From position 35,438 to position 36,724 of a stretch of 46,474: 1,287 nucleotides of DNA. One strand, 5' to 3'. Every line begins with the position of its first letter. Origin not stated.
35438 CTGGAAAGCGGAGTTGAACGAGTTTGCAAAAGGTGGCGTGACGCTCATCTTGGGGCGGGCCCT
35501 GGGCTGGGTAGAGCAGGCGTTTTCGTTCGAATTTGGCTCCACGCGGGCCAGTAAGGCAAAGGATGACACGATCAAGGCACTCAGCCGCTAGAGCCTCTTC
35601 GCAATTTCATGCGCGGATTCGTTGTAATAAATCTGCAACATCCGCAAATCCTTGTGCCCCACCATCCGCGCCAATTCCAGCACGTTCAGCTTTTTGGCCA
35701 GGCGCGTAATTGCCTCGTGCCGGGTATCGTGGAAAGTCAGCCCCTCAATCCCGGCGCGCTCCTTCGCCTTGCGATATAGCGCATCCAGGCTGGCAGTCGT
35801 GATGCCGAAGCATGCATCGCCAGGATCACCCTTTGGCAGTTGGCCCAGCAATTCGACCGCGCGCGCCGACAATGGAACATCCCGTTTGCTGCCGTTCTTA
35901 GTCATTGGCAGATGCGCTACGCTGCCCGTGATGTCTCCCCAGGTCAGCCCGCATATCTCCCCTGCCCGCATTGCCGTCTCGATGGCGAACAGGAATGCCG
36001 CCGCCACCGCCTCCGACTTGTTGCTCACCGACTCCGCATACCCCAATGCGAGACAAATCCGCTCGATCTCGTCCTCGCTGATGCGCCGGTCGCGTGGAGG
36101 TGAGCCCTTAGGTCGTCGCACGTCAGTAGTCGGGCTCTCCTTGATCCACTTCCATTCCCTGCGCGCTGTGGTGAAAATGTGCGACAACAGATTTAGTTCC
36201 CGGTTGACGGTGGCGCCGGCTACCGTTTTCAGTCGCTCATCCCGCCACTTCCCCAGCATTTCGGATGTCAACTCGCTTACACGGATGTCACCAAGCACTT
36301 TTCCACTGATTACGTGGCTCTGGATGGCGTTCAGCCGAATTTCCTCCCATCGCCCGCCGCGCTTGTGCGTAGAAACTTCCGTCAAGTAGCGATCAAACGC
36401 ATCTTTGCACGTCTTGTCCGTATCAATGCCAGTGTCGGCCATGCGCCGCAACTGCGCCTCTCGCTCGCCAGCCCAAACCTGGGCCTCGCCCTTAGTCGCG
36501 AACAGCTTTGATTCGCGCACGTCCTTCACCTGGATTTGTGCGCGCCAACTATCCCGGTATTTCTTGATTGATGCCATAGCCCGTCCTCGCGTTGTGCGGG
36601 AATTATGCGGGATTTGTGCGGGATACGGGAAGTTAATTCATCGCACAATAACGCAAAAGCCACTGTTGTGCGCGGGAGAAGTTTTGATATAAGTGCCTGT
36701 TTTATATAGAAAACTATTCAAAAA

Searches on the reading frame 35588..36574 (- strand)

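Call 37: search_protein_families(library=pfam, proteins=[window:35588-36574:-], max_evalue=0.01)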
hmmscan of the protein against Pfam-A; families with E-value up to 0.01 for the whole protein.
window:35588-36574:- (328 aa): 2 families
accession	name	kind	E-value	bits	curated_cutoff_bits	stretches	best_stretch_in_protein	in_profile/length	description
PF00589.27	Phage_integrase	-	8.6e-25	87.9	27.1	1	164-321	2-170/172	Phage integrase family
PF24624.1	Int_N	-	2.7e-07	31.6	27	1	92-154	35-98/100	Phage integrase, N-terminal domain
